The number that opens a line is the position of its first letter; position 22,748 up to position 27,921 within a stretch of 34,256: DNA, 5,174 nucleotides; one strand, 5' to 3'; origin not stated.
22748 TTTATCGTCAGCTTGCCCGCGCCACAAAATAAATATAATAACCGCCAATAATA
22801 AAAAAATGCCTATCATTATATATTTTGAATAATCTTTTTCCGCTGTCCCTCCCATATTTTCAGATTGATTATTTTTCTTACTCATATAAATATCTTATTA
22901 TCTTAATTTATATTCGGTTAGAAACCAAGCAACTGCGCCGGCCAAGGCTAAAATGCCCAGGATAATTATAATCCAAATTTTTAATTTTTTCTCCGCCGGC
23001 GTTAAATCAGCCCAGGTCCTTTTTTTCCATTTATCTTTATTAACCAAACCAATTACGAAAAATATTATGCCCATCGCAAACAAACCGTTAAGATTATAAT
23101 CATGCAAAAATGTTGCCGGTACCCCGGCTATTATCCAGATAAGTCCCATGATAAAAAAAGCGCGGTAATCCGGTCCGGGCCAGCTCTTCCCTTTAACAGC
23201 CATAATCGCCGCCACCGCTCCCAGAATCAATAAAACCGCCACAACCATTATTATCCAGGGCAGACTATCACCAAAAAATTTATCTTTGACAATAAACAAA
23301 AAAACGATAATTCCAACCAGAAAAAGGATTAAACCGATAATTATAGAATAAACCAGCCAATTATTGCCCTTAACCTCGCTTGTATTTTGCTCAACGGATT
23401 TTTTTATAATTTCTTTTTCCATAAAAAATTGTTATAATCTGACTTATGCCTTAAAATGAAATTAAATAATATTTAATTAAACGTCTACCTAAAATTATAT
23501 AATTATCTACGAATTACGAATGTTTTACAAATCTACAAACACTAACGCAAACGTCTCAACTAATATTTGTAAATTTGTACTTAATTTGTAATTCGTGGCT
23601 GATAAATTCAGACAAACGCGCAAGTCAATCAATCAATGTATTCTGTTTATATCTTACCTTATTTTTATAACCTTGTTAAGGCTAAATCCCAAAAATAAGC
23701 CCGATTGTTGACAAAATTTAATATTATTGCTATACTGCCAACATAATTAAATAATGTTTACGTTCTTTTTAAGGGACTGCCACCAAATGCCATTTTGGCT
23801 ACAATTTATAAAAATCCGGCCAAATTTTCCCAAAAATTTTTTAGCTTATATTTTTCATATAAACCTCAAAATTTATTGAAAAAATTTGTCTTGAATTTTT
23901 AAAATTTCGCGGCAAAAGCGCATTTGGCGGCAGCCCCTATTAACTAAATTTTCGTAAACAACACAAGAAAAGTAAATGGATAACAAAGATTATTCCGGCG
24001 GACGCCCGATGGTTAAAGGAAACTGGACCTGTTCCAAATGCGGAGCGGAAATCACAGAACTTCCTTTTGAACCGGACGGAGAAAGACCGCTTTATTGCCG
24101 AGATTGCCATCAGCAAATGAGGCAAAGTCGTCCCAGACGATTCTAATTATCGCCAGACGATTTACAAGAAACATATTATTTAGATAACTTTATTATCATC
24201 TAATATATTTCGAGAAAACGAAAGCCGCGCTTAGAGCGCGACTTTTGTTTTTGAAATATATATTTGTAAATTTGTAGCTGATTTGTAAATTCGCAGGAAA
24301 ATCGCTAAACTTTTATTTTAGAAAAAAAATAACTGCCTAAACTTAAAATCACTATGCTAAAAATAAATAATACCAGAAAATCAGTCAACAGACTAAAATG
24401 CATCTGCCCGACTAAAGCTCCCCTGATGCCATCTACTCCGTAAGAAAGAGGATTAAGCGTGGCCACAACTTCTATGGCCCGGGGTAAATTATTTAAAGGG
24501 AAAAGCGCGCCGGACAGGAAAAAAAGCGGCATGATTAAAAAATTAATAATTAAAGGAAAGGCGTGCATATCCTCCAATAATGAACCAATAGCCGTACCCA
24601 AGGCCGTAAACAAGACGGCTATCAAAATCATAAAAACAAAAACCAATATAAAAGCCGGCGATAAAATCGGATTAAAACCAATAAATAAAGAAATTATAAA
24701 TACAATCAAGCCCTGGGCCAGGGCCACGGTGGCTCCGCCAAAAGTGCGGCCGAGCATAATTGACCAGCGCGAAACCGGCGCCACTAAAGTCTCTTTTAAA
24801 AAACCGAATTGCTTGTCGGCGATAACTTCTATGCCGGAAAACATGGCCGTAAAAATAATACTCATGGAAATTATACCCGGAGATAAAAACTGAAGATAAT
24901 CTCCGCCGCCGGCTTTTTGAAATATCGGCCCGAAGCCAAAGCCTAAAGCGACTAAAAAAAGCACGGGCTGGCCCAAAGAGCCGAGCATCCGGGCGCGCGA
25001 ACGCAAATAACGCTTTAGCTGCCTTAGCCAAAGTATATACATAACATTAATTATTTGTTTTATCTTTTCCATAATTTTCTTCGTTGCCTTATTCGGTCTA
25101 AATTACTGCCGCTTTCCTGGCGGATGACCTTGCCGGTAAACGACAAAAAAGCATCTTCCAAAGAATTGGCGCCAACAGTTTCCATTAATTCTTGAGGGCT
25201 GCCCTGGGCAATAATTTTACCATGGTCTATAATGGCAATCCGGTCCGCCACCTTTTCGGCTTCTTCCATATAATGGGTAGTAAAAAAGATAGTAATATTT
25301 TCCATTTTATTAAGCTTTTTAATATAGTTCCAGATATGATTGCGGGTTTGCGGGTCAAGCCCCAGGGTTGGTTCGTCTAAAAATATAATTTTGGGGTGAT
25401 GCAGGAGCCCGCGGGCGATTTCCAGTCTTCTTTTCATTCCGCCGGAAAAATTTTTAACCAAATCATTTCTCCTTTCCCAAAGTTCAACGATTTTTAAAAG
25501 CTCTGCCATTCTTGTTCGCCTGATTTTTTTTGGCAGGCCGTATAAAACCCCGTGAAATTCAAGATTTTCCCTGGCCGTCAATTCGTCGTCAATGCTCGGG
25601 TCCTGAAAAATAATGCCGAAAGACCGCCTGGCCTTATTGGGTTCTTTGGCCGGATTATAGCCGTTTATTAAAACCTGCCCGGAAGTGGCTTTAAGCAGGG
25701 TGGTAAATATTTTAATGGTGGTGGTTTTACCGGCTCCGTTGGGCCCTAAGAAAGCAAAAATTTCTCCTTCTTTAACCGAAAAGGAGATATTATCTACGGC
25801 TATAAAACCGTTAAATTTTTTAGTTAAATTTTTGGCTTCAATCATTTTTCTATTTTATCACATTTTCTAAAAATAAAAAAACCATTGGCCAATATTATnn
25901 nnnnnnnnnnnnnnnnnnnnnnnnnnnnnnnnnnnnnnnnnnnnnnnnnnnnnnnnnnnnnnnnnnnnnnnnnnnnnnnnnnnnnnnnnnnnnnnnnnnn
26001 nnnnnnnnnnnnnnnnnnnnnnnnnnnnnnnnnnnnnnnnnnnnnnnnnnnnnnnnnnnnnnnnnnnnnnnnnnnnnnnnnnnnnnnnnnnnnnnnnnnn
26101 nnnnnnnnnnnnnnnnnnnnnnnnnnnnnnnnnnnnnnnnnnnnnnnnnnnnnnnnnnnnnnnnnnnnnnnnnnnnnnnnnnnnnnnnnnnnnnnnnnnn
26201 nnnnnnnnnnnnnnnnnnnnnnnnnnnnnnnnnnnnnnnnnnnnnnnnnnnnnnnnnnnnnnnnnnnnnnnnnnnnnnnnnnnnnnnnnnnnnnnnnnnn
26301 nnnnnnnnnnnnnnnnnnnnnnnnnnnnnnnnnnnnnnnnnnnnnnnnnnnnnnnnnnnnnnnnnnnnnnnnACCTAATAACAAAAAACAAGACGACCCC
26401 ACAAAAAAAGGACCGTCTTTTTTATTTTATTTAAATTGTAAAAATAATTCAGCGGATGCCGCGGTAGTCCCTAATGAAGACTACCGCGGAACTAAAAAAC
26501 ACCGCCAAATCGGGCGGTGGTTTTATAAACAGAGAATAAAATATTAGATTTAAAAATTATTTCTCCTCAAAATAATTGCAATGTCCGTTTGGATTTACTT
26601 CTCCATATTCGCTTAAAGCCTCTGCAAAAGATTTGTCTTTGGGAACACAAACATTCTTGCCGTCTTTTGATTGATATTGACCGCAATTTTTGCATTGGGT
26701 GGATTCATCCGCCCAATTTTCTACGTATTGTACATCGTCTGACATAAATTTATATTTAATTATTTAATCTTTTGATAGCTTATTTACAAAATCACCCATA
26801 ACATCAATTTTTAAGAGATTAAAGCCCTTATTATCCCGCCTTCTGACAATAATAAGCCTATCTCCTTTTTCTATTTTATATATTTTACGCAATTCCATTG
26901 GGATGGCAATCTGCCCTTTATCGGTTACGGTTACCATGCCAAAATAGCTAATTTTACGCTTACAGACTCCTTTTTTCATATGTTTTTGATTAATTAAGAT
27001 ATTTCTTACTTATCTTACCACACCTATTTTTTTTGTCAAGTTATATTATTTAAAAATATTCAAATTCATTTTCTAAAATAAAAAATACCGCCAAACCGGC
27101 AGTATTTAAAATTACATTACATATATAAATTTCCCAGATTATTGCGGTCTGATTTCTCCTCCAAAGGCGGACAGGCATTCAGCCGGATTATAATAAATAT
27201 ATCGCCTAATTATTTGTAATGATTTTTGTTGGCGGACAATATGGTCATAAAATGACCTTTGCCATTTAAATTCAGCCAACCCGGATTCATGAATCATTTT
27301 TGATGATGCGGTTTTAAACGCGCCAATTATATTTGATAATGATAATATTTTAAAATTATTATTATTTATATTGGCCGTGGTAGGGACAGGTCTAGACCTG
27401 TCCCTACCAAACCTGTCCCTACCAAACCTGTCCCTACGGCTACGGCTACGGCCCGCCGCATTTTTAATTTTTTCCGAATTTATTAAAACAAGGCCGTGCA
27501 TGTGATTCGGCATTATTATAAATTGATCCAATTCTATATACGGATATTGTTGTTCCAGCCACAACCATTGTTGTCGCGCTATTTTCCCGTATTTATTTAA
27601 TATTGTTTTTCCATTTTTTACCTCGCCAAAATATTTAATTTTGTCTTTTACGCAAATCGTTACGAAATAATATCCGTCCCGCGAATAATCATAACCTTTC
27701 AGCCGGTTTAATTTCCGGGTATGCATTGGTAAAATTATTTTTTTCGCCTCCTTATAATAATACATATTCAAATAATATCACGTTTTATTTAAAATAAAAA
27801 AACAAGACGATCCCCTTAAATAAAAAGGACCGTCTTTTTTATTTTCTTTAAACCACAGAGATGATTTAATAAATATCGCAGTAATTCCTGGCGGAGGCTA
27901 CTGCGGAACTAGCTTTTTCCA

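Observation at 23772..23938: Conserved ~165-nt stem-closed element upstream of two unrelated genes, with compensatory changes in the closing stem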

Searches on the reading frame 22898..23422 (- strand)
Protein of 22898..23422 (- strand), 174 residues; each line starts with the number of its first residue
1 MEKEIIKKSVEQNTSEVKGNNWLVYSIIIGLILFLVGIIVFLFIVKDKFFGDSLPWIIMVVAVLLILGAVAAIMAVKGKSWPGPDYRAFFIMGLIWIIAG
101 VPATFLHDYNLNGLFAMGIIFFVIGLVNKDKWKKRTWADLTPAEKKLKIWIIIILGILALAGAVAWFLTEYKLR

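Call 39: search_protein_families(library=pfam, proteins=[window:22898-23422:-], max_evalue=0.01)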
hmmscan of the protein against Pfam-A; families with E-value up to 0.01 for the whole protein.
window:22898-23422:- (174 aa): 1 family
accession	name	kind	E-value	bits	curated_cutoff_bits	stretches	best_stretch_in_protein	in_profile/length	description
PF25592.1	DUF7937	-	0.0055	16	31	1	11-104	127-221/402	Domain of unknown function (DUF7937)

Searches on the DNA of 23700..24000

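Call 79: search_rna_families(source=window, start=23700, end=24000, threshold=evalue, max_evalue=1)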
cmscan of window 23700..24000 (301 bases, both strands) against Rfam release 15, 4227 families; matches with E-value up to 1: 11.
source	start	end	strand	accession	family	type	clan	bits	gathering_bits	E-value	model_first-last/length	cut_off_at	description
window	23767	23942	-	RF03926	MIR1435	Gene; miRNA;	-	45.7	94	5.6e-06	1-186/186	no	MIR1435 microRNA precursor family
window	23769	23940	-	RF04174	MIR4208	Gene; miRNA;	-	38.1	140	0.00016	1-191/191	no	MIR4208 microRNA precursor family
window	23769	23939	-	RF04127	MIR8007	Gene; miRNA;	-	32.7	195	0.00012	1-226/226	no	MIR8007 microRNA precursor family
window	23777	23935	+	RF04127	MIR8007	Gene; miRNA;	-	32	195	0.00018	1-226/226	no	MIR8007 microRNA precursor family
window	23772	23938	-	RF04205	MIR2606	Gene; miRNA;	-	31.3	139.7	0.0052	1-165/165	no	MIR2606 microRNA precursor family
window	23769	23943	-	RF04128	MIR8562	Gene; miRNA;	-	29.4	211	0.001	1-242/242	no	MIR8562 microRNA precursor family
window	23772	23938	+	RF04133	MIR2646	Gene; miRNA;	-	26.7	245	0.00048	1-256/256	no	MIR2646 microRNA precursor family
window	23770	23941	+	RF04174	MIR4208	Gene; miRNA;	-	22.5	140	0.28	1-191/191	no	MIR4208 microRNA precursor family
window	23778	23932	+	RF04205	MIR2606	Gene; miRNA;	-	21.8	139.7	0.57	1-165/165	no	MIR2606 microRNA precursor family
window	23817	23893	+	RF03814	mir-2797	Gene; miRNA;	-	20.2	74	0.29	1-77/77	no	mir-2797 microRNA precursor family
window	23810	23944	-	RF02986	FuFi-1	Gene; sRNA;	-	15.8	59.6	0.24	1-175/175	no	FuFi-1 RNA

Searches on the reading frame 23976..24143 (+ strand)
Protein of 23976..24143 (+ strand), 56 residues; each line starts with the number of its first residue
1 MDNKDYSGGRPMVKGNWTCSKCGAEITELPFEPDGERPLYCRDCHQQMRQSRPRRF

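Call 39: search_protein_families(library=pfam, proteins=[window:23976-24143:+], max_evalue=0.01)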
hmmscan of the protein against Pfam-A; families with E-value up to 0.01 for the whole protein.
window:23976-24143:+ (56 aa): 6 families
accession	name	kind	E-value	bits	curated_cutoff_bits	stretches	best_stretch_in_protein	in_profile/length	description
PF23477.1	zf_Tbcl_2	-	1.5e-13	50.6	27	1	17-49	6-37/37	Probable treble clef zinc finger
PF23145.1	Zf_2nd_IFT121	-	0.00099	19.2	25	0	9-27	7-27/45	IFT121, second zinc finger domain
PF18439.7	zf_UBZ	-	0.0021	18.2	25.6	0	16-28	2-14/32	Ubiquitin-Binding Zinc Finger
PF00412.28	LIM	-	0.0024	18.5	22.9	1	18-48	28-57/58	LIM domain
PF13240.11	Zn_Ribbon_1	-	0.0057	16.9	25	0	19-27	2-10/23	zinc-ribbon domain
PF14803.11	Zn_ribbon_Nudix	-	0.0097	16.3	25.6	0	19-45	3-29/34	Nudix N-terminal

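Call 57: find_encoding_contigs(protein=window:23976-24143:+, flank=3000, max_places=10)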
Protein window:23976-24143:+ (56 aa): no gene with exactly this product is on record in the collection.

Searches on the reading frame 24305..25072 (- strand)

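Call 39: search_protein_families(library=pfam, proteins=[window:24305-25072:-], max_evalue=0.01)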
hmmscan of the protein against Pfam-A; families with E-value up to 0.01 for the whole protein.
window:24305-25072:- (255 aa): 3 families
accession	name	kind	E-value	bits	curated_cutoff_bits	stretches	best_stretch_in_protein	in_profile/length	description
PF01061.29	ABC2_membrane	-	1.8e-37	129.4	26.9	1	12-220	4-210/211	ABC-2 type transporter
PF12698.13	ABC2_membrane_3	-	1.2e-21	77.6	31.6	1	57-247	158-346/347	ABC-2 family transporter protein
PF12679.13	ABC2_membrane_2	-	0.0013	18.5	27.2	1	61-252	72-280/283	ABC-2 family transporter protein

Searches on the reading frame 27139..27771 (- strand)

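Call 39: search_protein_families(library=pfam, proteins=[window:27139-27771:-], max_evalue=0.01)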
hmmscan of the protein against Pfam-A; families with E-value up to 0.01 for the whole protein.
window:27139-27771:- (210 aa): 1 family
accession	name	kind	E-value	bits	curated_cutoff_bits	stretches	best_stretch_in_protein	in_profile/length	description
PF01797.21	Y1_Tnp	-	5.1e-06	27.1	23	1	143-193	63-119/121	Transposase IS200 like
